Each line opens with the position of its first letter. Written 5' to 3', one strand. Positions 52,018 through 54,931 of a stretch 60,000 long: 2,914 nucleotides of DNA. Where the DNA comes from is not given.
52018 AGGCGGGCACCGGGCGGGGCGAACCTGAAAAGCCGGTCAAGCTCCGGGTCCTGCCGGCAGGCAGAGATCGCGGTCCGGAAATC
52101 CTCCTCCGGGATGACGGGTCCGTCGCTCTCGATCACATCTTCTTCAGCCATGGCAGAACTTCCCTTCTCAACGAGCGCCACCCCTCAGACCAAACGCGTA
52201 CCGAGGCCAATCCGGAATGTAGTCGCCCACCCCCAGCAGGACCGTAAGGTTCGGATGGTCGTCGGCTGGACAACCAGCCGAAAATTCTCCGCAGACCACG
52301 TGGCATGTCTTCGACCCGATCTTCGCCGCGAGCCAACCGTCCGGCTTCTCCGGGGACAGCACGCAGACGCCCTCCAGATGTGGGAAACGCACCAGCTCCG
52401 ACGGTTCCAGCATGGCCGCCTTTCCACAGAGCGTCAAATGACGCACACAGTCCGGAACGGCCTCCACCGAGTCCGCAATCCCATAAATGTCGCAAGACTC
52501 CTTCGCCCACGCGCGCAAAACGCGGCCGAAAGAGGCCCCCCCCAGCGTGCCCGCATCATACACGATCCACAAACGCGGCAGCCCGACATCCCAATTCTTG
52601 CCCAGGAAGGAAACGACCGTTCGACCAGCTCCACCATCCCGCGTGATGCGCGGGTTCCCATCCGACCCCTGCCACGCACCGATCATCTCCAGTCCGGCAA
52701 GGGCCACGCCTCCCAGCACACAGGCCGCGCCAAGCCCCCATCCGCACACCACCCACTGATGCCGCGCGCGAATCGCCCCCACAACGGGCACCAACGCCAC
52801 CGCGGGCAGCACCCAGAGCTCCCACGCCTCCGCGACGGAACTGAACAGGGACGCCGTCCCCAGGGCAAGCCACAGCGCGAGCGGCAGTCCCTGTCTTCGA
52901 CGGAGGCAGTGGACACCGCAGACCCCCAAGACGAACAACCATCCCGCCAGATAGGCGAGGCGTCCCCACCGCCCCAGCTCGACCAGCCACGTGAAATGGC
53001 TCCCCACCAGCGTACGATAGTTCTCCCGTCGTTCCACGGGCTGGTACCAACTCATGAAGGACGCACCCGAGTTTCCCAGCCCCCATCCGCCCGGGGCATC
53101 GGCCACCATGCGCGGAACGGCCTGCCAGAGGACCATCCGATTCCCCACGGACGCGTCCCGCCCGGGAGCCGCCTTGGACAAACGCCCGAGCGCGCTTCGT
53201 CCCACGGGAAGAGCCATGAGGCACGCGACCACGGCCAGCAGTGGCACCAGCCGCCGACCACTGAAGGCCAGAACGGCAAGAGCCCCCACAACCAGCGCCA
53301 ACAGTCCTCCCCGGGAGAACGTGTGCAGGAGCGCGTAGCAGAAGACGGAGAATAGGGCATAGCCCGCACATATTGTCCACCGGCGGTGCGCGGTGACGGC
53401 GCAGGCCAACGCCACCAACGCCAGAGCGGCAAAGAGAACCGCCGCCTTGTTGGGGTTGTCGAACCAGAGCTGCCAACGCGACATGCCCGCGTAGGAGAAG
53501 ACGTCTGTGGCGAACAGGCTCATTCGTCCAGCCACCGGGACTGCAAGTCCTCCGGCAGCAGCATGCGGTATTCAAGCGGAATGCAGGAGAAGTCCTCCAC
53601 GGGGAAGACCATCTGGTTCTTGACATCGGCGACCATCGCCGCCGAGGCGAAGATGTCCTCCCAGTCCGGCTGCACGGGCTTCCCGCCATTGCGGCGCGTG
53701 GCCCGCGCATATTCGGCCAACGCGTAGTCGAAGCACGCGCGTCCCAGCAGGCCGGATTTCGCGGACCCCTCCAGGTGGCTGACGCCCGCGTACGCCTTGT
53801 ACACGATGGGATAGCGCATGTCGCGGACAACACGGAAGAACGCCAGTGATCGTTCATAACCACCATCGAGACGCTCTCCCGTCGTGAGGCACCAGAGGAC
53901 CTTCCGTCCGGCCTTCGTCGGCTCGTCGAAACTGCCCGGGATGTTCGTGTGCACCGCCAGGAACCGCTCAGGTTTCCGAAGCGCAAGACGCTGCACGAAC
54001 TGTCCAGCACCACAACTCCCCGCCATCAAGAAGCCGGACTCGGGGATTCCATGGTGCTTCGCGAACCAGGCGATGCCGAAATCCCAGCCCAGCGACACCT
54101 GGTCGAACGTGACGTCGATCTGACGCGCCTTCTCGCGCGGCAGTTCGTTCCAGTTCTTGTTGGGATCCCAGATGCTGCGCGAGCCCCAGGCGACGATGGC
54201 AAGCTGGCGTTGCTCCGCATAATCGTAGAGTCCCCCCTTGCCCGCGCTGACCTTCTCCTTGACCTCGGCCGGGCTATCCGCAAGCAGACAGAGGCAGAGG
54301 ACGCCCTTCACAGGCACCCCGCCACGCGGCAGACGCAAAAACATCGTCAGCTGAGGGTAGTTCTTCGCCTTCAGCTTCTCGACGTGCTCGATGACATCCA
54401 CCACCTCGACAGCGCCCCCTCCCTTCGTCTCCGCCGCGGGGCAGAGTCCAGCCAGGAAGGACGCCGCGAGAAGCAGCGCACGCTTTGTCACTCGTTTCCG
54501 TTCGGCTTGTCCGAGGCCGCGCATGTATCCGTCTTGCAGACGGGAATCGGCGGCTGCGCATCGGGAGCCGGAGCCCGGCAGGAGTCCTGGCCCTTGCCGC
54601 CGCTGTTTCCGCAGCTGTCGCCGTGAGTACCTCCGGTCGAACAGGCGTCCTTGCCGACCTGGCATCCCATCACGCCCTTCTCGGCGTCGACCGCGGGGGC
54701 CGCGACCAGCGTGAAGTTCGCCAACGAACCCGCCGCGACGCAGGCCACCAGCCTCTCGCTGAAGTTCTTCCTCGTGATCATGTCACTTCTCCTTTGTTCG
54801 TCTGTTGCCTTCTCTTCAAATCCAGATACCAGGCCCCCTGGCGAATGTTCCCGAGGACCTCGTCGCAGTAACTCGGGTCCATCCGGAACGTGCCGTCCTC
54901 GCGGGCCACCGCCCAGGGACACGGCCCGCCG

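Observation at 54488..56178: Radical SAM/SPASM enzyme ATGA-coupled to a Cys-rich peptide with four D-x-C repeats: candidate new thioether (ranthipeptide-like) RiPP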

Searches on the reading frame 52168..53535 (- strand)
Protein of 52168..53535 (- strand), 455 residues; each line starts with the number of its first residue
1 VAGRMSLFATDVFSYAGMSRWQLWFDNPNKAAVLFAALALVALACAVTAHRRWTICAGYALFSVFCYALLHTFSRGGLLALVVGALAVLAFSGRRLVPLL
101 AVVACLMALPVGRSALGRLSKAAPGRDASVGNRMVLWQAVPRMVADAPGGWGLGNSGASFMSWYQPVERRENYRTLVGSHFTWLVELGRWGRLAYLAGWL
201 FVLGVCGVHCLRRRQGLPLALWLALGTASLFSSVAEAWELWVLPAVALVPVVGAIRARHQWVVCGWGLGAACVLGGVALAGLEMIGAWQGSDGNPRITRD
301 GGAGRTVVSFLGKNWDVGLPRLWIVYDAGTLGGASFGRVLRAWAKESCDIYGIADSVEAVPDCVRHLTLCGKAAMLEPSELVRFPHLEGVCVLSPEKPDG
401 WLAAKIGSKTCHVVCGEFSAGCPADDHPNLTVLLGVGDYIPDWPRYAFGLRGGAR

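Call 3: search_protein_families(library=ncbifam, proteins=[window:52168-53535:-], max_evalue=0.01)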
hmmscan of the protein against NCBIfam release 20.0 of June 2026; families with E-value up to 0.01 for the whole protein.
window:52168-53535:- (455 aa): 1 family
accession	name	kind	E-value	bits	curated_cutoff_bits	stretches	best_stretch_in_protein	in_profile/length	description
TIGR03097.1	PEP_O_lig_1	hypoth_equivalog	1.5e-05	24.1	188.1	1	26-201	166-343/408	putative O-glycosylation ligase, exosortase A system-associated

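Call 4: search_protein_families(library=pfam, proteins=[window:52168-53535:-], max_evalue=0.01)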
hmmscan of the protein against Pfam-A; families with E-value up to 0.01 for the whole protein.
window:52168-53535:- (455 aa): 1 family
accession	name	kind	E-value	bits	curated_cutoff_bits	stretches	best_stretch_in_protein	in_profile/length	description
PF04932.20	Wzy_C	-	8.6e-11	42.3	31.7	1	62-191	3-144/149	O-Antigen ligase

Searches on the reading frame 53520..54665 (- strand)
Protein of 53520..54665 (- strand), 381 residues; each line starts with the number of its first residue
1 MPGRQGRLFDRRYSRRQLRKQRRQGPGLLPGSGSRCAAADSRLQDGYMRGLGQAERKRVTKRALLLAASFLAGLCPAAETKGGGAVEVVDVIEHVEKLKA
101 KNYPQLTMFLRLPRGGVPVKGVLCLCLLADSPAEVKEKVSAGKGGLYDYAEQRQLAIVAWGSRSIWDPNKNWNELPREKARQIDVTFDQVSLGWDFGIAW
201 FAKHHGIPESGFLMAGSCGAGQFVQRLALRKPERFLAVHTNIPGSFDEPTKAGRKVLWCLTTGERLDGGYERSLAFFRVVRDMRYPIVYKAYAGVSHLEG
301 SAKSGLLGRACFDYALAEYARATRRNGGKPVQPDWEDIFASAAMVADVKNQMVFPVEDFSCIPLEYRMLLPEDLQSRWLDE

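Call 3: search_protein_families(library=ncbifam, proteins=[window:53520-54665:-], max_evalue=0.01)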
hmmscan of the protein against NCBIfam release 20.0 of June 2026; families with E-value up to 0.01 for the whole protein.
window:53520-54665:- (381 aa): 0 families

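Call 4: search_protein_families(library=pfam, proteins=[window:53520-54665:-], max_evalue=0.01)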
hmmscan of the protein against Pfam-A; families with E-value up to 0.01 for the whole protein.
window:53520-54665:- (381 aa): 0 families

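Call 50: search_solved_structures(query=A5, max_evalue=1)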
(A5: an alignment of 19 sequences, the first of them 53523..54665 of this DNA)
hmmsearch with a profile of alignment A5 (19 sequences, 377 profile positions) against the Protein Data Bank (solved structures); distinct sequences matched with E-value up to 1: 3.
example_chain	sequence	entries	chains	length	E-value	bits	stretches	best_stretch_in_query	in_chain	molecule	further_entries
3d0k_A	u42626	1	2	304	0.56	12.4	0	148-248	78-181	Putative poly(3-hydroxybutyrate) depolymerase LpqC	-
3wyd_A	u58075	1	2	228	0.94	11.7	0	196-299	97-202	LC-Est1C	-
9o7u_A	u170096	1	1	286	0.96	11.6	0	204-232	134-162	Poly(Aspartic acid) hydrolase-1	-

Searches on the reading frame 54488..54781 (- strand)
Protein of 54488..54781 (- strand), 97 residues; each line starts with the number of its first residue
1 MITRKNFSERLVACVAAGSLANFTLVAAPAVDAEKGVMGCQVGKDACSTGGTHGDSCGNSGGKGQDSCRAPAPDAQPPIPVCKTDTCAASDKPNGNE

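Call 3: search_protein_families(library=ncbifam, proteins=[window:54488-54781:-], max_evalue=0.01)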
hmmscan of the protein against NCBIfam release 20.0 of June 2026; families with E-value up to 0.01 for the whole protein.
window:54488-54781:- (97 aa): 0 families

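Call 4: search_protein_families(library=pfam, proteins=[window:54488-54781:-], max_evalue=0.01)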
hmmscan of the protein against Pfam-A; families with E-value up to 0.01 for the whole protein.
window:54488-54781:- (97 aa): 0 families

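Call 6: find_homologous_proteins(query=window:54488-54781:-, max_evalue=0.01)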
Query window:54488-54781:- (97 aa): 10 proteins with E <= 0.01 among 20 candidates.
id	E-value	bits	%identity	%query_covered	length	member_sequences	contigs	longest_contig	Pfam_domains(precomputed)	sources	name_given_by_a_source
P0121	6.5e-56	205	96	100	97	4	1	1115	-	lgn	-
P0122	4.3e-48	180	84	100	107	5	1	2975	-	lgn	-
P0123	1.9e-46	174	83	100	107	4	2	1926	-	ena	-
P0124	5.2e-39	150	70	100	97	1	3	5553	-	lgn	-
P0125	4.0e-36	141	70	100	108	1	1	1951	-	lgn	-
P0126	1.8e-34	136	64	100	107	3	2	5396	-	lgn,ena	-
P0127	1.3e-31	127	65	100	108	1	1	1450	-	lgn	-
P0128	2.2e-14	71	58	92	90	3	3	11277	-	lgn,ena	-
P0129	1.7e-12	65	44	100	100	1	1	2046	-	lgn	-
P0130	1.4e-6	46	34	100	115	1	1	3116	-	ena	-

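Call 79: search_protein_representatives(alignment_id=A1)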
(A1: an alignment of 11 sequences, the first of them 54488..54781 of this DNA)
Query: 11 sequences, 108 profile positions. Proteins with E-value up to 0.001 (for the whole library): 8; up to 1e-10: 4; up to 1e-30: 1. The best 8 are listed.
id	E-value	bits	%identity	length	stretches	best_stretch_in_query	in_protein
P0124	2.7e-42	160.1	-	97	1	1-108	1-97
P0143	2.8e-26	108.5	-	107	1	1-108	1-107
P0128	2.4e-24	102.3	-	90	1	1-87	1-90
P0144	2.5e-12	63.7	-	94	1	1-99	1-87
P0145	8.2e-06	42.7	-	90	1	1-86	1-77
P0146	8.3e-06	42.7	-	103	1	1-84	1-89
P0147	2.9e-05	40.9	-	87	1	1-87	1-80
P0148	7.7e-04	36.4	-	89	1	1-95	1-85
